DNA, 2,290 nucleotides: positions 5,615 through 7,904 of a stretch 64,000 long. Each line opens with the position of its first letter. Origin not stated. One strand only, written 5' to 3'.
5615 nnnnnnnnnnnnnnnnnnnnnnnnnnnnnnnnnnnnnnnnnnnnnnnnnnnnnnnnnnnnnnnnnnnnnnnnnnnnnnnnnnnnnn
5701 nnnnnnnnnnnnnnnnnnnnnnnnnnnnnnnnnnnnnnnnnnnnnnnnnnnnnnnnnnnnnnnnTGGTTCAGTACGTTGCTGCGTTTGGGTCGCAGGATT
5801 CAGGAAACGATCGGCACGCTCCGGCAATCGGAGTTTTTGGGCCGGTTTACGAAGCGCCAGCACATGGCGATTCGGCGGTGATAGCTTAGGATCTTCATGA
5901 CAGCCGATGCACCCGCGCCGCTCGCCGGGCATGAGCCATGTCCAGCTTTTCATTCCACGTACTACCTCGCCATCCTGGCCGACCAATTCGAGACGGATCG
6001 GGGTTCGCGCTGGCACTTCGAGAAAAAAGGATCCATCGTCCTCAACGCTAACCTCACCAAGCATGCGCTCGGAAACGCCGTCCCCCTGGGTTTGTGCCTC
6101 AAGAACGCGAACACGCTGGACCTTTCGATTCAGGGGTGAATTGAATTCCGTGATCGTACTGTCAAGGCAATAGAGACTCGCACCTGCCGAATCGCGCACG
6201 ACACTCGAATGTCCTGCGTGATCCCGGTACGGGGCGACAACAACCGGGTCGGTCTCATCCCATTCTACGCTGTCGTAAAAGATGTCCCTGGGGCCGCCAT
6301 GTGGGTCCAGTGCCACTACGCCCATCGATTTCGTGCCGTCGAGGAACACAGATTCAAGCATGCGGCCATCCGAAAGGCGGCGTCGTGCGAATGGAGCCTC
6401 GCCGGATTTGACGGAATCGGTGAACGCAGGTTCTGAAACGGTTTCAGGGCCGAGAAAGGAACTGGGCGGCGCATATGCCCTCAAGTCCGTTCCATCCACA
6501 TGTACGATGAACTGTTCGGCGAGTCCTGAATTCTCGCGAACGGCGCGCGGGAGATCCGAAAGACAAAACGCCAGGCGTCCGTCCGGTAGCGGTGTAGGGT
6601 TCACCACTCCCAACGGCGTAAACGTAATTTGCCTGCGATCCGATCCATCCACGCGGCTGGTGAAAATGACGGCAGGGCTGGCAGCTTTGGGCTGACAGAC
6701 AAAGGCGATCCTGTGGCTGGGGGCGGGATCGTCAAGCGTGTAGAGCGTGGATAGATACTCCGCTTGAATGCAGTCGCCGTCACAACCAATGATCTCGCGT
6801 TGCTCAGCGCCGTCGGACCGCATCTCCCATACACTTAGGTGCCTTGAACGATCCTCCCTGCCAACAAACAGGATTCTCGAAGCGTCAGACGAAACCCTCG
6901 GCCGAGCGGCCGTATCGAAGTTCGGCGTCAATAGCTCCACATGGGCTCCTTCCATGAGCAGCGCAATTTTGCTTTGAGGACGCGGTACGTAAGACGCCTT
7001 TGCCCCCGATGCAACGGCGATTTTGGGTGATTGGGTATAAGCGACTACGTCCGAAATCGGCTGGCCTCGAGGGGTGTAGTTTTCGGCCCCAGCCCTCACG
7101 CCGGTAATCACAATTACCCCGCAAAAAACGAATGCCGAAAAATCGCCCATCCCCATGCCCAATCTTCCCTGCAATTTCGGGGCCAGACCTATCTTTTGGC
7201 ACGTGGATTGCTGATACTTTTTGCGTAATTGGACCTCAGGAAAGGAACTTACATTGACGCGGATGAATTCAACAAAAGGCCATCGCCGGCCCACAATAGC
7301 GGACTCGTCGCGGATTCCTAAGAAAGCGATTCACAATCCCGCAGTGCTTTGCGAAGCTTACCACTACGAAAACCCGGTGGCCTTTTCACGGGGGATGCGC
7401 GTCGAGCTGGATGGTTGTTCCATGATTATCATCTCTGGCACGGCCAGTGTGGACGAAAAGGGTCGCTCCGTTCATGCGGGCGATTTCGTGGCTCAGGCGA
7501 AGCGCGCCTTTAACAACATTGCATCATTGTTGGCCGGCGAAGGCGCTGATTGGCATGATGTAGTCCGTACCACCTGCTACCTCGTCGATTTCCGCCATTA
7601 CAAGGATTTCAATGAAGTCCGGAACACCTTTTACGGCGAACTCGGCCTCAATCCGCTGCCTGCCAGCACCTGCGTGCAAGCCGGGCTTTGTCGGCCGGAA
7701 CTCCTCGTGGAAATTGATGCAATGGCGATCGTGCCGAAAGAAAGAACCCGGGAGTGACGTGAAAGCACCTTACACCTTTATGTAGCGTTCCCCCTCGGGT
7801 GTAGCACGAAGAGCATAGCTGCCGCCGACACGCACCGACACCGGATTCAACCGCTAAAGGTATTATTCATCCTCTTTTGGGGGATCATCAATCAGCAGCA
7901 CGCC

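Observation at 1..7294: Hydrazine-synthase-like domain inventory (HzsA-like protein plus propeller-CCP/MauG fusion) in a translationally coupled heme operon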

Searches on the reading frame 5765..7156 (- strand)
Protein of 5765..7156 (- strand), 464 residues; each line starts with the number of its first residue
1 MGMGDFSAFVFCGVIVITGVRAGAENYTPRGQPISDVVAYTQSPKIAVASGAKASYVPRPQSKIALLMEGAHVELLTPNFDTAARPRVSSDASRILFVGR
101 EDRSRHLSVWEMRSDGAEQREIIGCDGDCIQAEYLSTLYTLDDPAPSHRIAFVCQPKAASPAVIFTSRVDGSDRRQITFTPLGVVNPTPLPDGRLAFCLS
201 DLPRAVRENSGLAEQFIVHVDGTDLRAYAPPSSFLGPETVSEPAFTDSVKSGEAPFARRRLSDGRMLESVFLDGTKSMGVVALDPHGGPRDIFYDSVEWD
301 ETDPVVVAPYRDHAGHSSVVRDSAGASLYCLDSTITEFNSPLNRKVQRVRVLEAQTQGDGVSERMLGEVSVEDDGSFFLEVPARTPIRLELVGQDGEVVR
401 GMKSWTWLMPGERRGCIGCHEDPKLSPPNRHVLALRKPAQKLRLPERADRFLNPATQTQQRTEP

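Call 3: search_protein_families(library=pfam, proteins=[window:5765-7156:-], max_evalue=0.1)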
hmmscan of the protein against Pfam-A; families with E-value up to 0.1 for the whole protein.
window:5765-7156:- (464 aa): 2 families
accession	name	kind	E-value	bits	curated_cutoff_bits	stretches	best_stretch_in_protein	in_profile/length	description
PF18582.6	HZS_alpha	-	1.7e-22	80.2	26.6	1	362-421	39-98/98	Hydrazine synthase alpha subunit middle domain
PF07676.18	PD40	-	0.052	14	20.9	0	174-198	1-26/38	WD40-like Beta Propeller Repeat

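Call 4: search_protein_families(library=ncbifam, proteins=[window:5765-7156:-], max_evalue=0.1)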
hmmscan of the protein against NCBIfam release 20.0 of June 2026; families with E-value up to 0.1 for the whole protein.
window:5765-7156:- (464 aa): 3 families
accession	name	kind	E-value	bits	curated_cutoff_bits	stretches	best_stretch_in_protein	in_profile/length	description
NF052339.1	hydrazine_alpha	equivalog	2.3e-15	55.5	800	2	36-134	56-156/804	hydrazine synthase subunit alpha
TIGR02800.1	propeller_TolB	equivalog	0.015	14.2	343.15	0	68-116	310-358/418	Tol-Pal system beta propeller repeat protein TolB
NF053518.1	DipepPtdsDpp5Prph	equivalog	0.03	12.8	900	0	68-128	49-107/655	dipeptidyl-peptidase Dpp5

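Call 5: search_solved_structures(query=window:5765-7156:-, max_evalue=1, show_alignments=2)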
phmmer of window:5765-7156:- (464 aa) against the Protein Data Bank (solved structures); distinct sequences matched with E-value up to 1: 1.
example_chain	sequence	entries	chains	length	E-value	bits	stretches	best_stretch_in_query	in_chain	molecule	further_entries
5c2v_A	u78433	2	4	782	1.2e-08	37.5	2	33-134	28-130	HYDRAZINE SYNTHASE ALPHA SUBUNIT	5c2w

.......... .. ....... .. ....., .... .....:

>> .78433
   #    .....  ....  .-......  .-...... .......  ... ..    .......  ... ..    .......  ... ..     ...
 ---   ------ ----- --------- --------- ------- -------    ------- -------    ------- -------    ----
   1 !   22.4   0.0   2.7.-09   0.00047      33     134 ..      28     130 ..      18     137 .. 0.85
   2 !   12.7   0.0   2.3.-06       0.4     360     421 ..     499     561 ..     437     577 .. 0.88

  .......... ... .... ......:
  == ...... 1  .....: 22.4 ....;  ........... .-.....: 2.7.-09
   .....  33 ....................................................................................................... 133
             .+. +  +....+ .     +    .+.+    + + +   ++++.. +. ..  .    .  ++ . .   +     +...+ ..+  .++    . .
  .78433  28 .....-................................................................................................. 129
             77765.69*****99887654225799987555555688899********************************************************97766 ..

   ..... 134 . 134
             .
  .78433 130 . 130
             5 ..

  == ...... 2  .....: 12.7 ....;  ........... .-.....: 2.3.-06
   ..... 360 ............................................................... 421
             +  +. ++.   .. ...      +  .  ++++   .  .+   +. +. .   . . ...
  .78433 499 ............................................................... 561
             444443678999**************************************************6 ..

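Call 10: find_homologous_proteins(query=window:5765-7156:-, max_evalue=0.00001)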
Query window:5765-7156:- (464 aa): 352 proteins with E <= 0.00001 among 8000 candidates; the best 120 are listed.
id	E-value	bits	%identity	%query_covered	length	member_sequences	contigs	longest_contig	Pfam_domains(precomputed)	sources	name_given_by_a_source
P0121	0.0e+0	1057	100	100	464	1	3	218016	PF18582.7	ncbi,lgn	-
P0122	5.3e-143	495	59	85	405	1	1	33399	PF18582.7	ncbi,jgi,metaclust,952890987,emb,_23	jgi:hypothetical protein|metaclust:\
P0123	1.5e-125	438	56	75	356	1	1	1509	PF18582.7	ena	-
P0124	6.3e-104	367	43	99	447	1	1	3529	PF18582.7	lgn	-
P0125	5.5e-87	311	39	97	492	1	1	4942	PF18582.7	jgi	-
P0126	4.1e-75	272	39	79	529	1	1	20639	PF26549.1,PF18582.7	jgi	-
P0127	2.6e-74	269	41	82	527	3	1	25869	PF26549.1,PF18582.7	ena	-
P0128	3.1e-74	269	39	97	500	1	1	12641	PF26549.1,PF18582.7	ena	-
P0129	4.5e-74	268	39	82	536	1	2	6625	PF26549.1,PF18582.7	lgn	-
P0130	8.2e-74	267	37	92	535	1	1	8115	PF18582.7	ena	-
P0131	1.4e-73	267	38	81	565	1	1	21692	PF26549.1,PF18582.7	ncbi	-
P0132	2.6e-72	262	37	79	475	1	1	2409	PF18582.7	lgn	-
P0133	1.5e-71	260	36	78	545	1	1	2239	PF18582.7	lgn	-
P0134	3.5e-71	259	41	79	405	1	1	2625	PF18582.7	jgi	-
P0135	3.8e-71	258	37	95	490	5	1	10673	PF18582.7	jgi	jgi:hypothetical protein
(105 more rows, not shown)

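Call 35: search_protein_families(library=pfam, proteins=[P0126], max_evalue=0.01)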
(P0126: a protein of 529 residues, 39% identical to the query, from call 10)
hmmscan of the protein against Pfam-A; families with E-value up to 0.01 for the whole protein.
P0126 (529 aa): 1 family
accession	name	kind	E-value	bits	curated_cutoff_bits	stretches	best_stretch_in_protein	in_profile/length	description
PF18582.6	HZS_alpha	-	2.4e-27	95.8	26.6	1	390-486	1-98/98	Hydrazine synthase alpha subunit middle domain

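Call 37: search_solved_structures(query=A2, max_evalue=0.01, show_alignments=1)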
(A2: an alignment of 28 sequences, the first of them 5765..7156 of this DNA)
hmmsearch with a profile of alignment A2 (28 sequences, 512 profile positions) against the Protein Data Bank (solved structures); distinct sequences matched with E-value up to 0.01: 2.
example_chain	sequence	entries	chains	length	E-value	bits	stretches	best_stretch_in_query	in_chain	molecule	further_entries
5c2v_A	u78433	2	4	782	7.1e-45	156.9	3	34-137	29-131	HYDRAZINE SYNTHASE ALPHA SUBUNIT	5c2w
6pnv_A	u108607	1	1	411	0.0038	19.2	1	83-213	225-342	Tol-Pal system protein TolB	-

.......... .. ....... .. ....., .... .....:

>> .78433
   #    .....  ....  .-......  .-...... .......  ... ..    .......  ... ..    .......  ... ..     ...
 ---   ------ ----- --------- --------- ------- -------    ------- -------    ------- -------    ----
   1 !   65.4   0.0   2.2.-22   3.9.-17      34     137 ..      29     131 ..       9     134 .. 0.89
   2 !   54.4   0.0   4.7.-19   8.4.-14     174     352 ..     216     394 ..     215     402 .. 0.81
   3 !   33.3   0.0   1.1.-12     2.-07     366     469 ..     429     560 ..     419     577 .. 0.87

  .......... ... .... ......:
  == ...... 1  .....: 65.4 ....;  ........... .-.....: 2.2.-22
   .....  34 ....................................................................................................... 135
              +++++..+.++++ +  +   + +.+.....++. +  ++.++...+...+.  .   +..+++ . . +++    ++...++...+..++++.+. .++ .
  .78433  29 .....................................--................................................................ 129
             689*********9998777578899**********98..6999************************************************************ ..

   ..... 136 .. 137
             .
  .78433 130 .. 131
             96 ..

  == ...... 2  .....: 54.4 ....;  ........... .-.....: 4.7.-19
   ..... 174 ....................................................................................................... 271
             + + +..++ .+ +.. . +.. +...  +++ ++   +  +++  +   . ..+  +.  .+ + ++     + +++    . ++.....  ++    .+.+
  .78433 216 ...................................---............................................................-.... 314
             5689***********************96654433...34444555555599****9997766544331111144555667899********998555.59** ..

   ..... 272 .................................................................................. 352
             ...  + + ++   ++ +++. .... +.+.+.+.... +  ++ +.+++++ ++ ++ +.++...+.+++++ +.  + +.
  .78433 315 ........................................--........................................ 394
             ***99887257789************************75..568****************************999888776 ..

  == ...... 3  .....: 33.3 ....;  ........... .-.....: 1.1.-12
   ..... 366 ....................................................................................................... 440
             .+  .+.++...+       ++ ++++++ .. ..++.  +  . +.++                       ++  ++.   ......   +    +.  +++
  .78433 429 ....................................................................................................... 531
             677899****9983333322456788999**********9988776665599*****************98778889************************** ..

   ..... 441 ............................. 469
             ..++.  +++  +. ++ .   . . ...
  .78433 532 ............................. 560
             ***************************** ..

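Call 43: predict_structure(alignment_id=A2)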
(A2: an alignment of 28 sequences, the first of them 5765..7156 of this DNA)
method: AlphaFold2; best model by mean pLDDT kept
length: 464 residues; sequences in the alignment: 28
mean_pLDDT: 78.2   pTM: 0.79
mean pLDDT of the five models: 78.2, 77.1, 76.7, 76.1, 75.1
residues with pLDDT >= 90: 206; 70-90: 125; 50-70: 48; < 50: 85
segments of 3 or more residues with pLDDT < 50: 1-25, 232-256, 336-342, 423-427, 447-464
pLDDT, mean of each block of 10 residues (from residue 1): 45 45 48 81 79 74 94 95 97 98 98 98 96 91 89 92 95 94 90 87 67 82 80 36 33 54 90 91 85 92 94 79 85 56 75 88 94 87 93 90 88 70 49 73 62 38 36
secondary structure, 60 per line:
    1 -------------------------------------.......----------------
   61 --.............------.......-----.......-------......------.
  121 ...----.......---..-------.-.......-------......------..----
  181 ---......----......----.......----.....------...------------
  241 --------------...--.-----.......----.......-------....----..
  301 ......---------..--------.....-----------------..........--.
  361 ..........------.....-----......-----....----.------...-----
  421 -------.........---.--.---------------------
elements in order: E38-44 E63-68 E72-75 E82-88 E94-100 E108-113 E120-123 E128-134 E149-155 E163-168 E184-189 E194-199 H204-210 E215-219 E226-228 E266-272 E277-283 E291-294 E299-306 E326-330 E348-357 E360-370 E377-381 E387-392 E398-401 E413-415 H428-436

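Call 47: fold_search(model_id=the predicted structure, library=pdb)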
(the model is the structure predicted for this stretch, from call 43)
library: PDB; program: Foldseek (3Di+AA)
matches with E <= 10: 859; with E <= 0.001: 95
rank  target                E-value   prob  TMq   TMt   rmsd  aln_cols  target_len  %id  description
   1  5c2v_A                1.5e-19  1.00  0.66  0.41  10.2       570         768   16  Kuenenia stuttgartiensis Hydrazine Synthase (released 2015-10-14)
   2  5c2v_D                6.0e-19  1.00  0.67  0.42   6.9       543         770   17  Kuenenia stuttgartiensis Hydrazine Synthase (released 2015-10-14)
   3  2hqs_A                1.3e-07  1.00  0.30  0.34  21.4       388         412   12  Crystal structure of TolB/Pal complex (released 2007-04-03)
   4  2w8b_A                1.8e-07  1.00  0.30  0.34  19.4       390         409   11  Crystal structure of processed TolB in complex with Pal (released 2009-02-17)
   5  2w8b_B                2.2e-07  1.00  0.30  0.34  21.6       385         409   13  Crystal structure of processed TolB in complex with Pal (released 2009-02-17)
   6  2hqs_B                2.4e-07  1.00  0.30  0.34  21.3       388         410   13  Crystal structure of TolB/Pal complex (released 2007-04-03)
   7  4r40_C                4.2e-07  1.00  0.30  0.34  19.1       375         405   12  Crystal Structure of TolB/Pal complex from Yersinia pestis. (released 2014-09-03)
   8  4r40_A                5.2e-07  1.00  0.30  0.34  21.1       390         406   12  Crystal Structure of TolB/Pal complex from Yersinia pestis. (released 2014-09-03)
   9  7mx5_A                6.5e-07  1.00  0.28  0.33  20.4       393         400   10  Crystal structure of TolB from Acinetobacter baumannii (released 2021-05-26)
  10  4pwz_B                7.2e-07  1.00  0.28  0.31  22.0       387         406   11  Crystal structure of TolB protein from Yersinia pestis CO92 (released 2014-04-02)
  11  6pnv                  7.6e-07  1.00  0.33  0.37   7.9       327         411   12  1.42 Angstrom Resolution Crystal Structure of Translocation Protein TolB from Salmonella enterica (released 2019-07-17)
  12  9a2l_MODEL_1_A        9.5e-07  1.00  0.30  0.32  20.3       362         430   14  Model of E. coli TolB by in-cell photo-crosslinking MS and deep learning (released 2023-02-24)
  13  3iax_A                1.0e-06  1.00  0.30  0.34  21.6       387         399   14  The crystal structure of the TolB box of Colicin A in complex with TolB reveals important differences in the recruitme (released 2009-10-13)
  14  1c5k                  1.2e-06  1.00  0.39  0.45   6.4       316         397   13  THE STRUCTURE OF TOLB, AN ESSENTIAL COMPONENT OF THE TOL-DEPENDENT TRANSLOCATION SYSTEM AND ITS INTERACTIONS WITH THE TR (released 2000-12-06)
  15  7mx5_B                1.2e-06  1.00  0.29  0.33  20.0       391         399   10  Crystal structure of TolB from Acinetobacter baumannii (released 2021-05-26)
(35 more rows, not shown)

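Call 70: search_protein_representatives(alignment_id=A2)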
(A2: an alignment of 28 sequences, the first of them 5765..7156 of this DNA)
Query: 28 sequences, 512 profile positions. Proteins with E-value up to 0.001 (for the whole library): 14021; up to 1e-10: 3694; up to 1e-30: 1063. The best 150 are listed.
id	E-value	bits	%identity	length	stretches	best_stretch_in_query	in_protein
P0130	9.8e-204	694.2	-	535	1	3-498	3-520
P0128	5.0e-200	682.0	-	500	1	11-503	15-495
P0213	2.2e-199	679.9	-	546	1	12-498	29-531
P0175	5.3e-187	639.0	-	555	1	31-495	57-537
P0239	4.8e-182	622.7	-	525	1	16-495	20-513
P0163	7.5e-182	622.0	-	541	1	13-504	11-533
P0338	6.9e-180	615.6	-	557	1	18-501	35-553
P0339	8.0e-180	615.3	-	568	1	18-503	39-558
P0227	4.6e-179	612.8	-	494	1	4-508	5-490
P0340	8.1e-179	612.0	-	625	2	15-292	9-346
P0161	9.1e-179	611.9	-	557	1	13-497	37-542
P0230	2.9e-178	610.2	-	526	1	21-501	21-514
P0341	2.2e-176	604.0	-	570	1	23-500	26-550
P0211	6.9e-176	602.4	-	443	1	66-493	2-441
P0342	1.7e-175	601.1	-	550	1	11-498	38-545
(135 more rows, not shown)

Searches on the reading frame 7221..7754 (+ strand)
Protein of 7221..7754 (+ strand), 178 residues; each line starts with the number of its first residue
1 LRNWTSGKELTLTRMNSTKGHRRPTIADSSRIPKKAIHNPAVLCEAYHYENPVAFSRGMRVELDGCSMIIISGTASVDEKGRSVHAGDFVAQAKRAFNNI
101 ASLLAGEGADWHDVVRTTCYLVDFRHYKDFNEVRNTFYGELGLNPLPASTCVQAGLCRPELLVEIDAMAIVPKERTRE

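Call 35: search_protein_families(library=pfam, proteins=[window:7221-7754:+], max_evalue=0.01)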
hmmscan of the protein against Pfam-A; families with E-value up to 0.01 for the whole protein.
window:7221-7754:+ (178 aa): 1 family
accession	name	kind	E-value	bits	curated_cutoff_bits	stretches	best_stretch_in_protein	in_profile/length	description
PF01042.26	Ribonuc_L-PSP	-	3.2e-22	79.2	27.3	1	67-171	19-121/121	Endoribonuclease L-PSP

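Call 49: search_protein_families(library=ncbifam, proteins=[window:7221-7754:+], max_evalue=0.001)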
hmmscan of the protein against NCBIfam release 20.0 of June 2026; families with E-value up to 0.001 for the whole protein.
window:7221-7754:+ (178 aa): 4 families
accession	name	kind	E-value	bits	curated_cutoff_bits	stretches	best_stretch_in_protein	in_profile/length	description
TIGR00004.1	TIGR00004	subfamily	2.9e-16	59.8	106.25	1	67-170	24-124/125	Rid family detoxifying hydrolase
TIGR03610.1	RutC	equivalog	3.7e-15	56.1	169.1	1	67-170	26-125/127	pyrimidine utilization protein C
TIGR04444.1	chori_FkbO_Hyg5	subfamily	3.7e-09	36.3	325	1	36-168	170-310/311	FkbO/Hyg5 family chorismatase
NF008490.0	PRK11401.1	equivalog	4.5e-09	36.3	222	1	63-170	21-126/129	enamine/imine deaminase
